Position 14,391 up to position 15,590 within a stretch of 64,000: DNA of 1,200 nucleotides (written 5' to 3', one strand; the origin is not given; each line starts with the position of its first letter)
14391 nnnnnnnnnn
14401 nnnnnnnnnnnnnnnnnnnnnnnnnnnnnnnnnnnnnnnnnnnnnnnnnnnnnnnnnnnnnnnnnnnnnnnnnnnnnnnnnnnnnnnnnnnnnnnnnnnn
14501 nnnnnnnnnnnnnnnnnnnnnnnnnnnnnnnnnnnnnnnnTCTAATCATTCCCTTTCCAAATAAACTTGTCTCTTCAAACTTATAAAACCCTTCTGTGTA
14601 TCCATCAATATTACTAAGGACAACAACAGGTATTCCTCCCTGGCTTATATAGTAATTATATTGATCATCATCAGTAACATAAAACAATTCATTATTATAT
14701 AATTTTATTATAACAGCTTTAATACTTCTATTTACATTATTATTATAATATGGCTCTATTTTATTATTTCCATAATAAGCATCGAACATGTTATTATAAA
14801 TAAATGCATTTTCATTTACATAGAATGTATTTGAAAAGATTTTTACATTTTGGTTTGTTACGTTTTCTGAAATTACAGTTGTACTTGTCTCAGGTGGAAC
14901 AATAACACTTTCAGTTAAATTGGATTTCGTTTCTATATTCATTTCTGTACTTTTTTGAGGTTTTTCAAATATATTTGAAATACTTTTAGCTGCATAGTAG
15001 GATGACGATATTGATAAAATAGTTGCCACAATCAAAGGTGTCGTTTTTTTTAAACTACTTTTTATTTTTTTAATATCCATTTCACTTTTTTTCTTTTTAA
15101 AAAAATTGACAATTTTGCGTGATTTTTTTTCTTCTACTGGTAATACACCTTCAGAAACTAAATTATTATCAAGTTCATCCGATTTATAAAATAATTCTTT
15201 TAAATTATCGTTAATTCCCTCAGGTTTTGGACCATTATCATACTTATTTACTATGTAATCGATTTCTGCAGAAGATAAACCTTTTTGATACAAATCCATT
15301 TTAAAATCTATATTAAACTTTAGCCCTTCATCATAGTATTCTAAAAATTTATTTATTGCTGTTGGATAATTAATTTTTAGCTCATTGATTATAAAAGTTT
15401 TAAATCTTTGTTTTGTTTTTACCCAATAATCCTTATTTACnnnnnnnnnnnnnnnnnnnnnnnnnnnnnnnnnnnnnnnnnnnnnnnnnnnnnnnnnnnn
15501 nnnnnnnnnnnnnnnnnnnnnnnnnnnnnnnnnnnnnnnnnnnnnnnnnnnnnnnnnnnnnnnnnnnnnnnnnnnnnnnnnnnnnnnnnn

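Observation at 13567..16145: Translationally coupled pair: large bitopic membrane protein of unknown function plus a UPF0473(DUF1292)-DeoD purine nucleoside phosphorylase fusion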

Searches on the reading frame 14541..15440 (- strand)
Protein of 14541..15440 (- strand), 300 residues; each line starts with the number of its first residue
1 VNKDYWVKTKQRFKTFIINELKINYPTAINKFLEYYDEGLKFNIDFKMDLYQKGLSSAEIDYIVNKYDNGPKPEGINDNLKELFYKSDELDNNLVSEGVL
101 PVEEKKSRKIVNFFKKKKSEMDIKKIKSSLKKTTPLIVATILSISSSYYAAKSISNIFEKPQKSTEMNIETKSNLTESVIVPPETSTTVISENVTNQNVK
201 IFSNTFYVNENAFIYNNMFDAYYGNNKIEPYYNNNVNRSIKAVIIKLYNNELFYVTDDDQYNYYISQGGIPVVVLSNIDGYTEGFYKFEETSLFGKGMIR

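Call 61: search_protein_representatives(alignment_id=A6)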
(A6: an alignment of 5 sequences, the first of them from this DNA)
Query: 5 sequences, 301 profile positions. Proteins with E-value up to 0.001 (for the whole library): 104; up to 1e-10: 23; up to 1e-30: 3. The best 104 are listed.
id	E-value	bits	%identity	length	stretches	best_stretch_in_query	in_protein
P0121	2.0e-138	477.3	-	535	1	1-301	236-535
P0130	1.0e-132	458.6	-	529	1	1-301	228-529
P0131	4.7e-80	285.6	-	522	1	3-301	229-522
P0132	1.0e-25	107.2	-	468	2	5-146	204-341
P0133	4.0e-24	102.0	-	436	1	9-291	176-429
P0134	5.1e-22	95.1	-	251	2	4-81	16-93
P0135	2.3e-14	70.0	-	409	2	167-298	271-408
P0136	4.0e-14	69.1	-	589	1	94-295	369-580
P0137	2.7e-13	66.4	-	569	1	60-297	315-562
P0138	3.0e-13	66.3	-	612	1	91-294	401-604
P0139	1.7e-12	63.8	-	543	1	164-298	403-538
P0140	1.9e-12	63.6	-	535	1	81-298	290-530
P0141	2.5e-12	63.3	-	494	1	97-292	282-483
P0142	3.8e-12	62.7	-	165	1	3-78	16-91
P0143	3.9e-12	62.6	-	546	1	88-297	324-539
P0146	2.2e-11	60.1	-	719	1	82-291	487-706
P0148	4.0e-11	59.3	-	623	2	96-296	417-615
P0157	2.0e-09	53.7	-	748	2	175-294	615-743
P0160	6.7e-09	52.0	-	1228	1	188-292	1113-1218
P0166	1.2e-08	51.1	-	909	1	74-280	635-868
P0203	3.9e-05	39.6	-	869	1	110-301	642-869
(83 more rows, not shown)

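Call 62: search_protein_families(library=pfam, proteins=[P0136, P0137, P0138, P0140, P0146, P0148, P0160, P0166, P0157, P0203], max_evalue=0.001)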
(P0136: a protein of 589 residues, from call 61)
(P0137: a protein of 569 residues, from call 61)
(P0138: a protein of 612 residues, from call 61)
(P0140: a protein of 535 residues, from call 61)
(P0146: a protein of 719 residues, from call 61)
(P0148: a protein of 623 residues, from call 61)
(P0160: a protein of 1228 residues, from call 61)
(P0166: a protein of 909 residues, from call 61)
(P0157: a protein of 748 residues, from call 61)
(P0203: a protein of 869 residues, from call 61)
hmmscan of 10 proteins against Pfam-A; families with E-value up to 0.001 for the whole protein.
P0136 (589 aa): 0 families

P0137 (569 aa): 0 families

P0138 (612 aa): 0 families

P0140 (535 aa): 0 families

P0146 (719 aa): 0 families

P0148 (623 aa): 0 families

P0160 (1228 aa): 0 families

P0166 (909 aa): 0 families

P0157 (748 aa): 0 families

P0203 (869 aa): 1 family
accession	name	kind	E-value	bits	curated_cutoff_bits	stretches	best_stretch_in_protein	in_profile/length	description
PF19063.5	DUF5759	-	0.00014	22.1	25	0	659-693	26-60/71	Family of unknown function (DUF5759)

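Call 64: find_encoding_contigs(protein=P0136, flank=5000, max_places=2)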
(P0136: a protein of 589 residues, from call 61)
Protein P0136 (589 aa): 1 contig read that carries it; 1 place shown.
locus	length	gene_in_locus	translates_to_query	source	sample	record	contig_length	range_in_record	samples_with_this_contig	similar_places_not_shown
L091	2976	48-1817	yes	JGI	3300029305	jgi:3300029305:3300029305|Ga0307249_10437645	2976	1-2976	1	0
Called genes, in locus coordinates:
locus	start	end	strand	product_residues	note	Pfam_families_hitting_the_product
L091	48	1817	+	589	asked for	-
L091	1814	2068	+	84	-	PF06949:DUF1292 (weak)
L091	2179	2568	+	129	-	-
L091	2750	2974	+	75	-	?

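Call 65: find_encoding_contigs(protein=P0134, flank=5000, max_places=2)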
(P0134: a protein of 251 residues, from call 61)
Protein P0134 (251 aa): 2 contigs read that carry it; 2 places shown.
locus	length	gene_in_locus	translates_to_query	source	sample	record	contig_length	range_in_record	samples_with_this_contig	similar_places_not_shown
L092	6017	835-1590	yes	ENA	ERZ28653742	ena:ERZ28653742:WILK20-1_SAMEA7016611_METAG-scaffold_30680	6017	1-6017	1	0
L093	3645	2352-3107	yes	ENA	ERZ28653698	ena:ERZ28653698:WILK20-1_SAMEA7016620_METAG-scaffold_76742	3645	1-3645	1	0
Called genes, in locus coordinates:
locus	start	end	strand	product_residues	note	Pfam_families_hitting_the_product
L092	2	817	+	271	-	?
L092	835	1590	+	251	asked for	-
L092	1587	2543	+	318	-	PF01048:PNP_UDP_1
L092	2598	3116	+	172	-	PF09419:PGP_phosphatase, PF00702:Hydrolase (faint), PF13242:Hydrolase_like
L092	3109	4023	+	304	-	PF03193:RsgA_GTPase, PF01926:MMR_HSR1, PF09439:SRPRB (faint)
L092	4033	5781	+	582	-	PF02518:HATPase_c, PF13589:HATPase_c_3, PF01119:DNA_mis_repair, PF08676:MutL_C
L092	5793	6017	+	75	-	?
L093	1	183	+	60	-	?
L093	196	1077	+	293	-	PF25025:EF-Ts_N (weak), PF00889:EF_TS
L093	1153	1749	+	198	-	-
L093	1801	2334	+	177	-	PF01765:RRF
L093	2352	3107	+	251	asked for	-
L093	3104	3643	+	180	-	?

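Call 73: find_encoding_contigs(protein=P0160, flank=5000, max_places=2)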
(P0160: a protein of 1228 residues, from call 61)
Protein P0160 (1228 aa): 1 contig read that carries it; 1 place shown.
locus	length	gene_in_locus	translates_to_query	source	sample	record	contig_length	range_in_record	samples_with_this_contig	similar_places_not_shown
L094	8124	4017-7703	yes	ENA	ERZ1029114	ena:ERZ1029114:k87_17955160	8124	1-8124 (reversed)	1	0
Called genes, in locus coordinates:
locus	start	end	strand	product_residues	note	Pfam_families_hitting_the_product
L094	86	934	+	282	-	PF01136:Peptidase_U32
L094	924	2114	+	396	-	PF01136:Peptidase_U32, PF16325:Peptidase_U32_C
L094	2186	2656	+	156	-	PF03449:GreA_GreB_N, PF01272:GreA_GreB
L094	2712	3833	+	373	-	-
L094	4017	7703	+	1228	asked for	-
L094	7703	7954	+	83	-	-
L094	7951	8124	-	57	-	?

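Call 74: find_encoding_contigs(protein=P0140, flank=5000, max_places=2)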
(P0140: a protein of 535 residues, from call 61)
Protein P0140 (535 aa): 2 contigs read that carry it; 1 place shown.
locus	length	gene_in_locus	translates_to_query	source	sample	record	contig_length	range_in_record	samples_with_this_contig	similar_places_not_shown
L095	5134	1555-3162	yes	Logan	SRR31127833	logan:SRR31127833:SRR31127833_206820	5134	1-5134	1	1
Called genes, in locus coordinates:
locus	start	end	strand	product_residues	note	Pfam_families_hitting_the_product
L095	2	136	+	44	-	?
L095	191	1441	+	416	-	-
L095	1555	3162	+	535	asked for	-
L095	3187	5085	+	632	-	-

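Call 75: search_protein_families(library=pfam, proteins=[L094:7703-7951:+, L091:1814-2065:+, L095:3187-5082:+, L095:191-1438:+, L091:2179-2565:+], max_evalue=1)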
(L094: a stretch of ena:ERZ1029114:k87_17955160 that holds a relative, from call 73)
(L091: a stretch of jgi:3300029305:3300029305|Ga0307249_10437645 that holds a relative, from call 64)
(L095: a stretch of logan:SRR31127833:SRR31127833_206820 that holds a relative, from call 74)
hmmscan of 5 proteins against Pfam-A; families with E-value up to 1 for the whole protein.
L094:7703-7951:+ (83 aa): 1 family
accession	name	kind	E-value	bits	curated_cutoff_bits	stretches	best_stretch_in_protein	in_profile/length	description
PF06949.16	DUF1292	-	0.0019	19.5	24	1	15-74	8-74/75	Protein of unknown function (DUF1292)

L091:1814-2065:+ (84 aa): 1 family
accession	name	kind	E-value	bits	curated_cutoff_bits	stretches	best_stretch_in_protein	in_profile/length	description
PF06949.16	DUF1292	-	2e-06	29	24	1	12-79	4-74/75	Protein of unknown function (DUF1292)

L095:3187-5082:+ (632 aa): 1 family
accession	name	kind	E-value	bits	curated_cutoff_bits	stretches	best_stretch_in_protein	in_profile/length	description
PF06135.17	IreB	-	0.024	15.2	25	1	550-593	19-55/78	IreB regulatory phosphoprotein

L095:191-1438:+ (416 aa): 1 family
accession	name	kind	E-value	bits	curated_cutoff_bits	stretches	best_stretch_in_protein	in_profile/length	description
PF20999.2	DUF4438_C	-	0.004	17.5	27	1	300-338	38-76/124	Domain of unknown function (DUF4438), C-terminal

L091:2179-2565:+ (129 aa): 2 families
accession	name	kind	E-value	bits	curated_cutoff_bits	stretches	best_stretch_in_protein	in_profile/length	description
PF20381.4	Rv1476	-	0.25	11.5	26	1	3-38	115-150/156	Membrane protein Rv1476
PF20088.4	DUF6480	-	0.56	10.6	25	1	7-33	51-77/78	Family of unknown function (DUF6480)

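Call 90: predict_structure(alignment_id=A9)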
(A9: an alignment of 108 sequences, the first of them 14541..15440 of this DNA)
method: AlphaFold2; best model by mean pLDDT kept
length: 300 residues; sequences in the alignment: 108
mean_pLDDT: 77.7   pTM: 0.43
mean pLDDT of the five models: 77.7, 77.3, 77.2, 77.0, 76.1
residues with pLDDT >= 90: 170; 70-90: 20; 50-70: 35; < 50: 75
segments of 3 or more residues with pLDDT < 50: 94-96, 98-101, 103-108, 111-114, 134-136, 138-142, 144-147, 149-163, 165-180, 183-190, 297-300
pLDDT, mean of each block of 10 residues (from residue 1): 92 97 94 96 96 95 96 89 56 48 49 57 76 52 49 44 48 44 44 69 97 98 98 98 97 97 96 98 97 63
secondary structure, 60 per line:
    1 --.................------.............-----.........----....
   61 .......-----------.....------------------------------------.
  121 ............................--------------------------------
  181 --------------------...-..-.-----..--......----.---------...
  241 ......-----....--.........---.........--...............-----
elements in order: H3-19 H26-38 H44-52 H57-67 H79-83 H120-148 H218-223 E238-246 E252-255 H258-266 E270-278 E281-287 H292-295
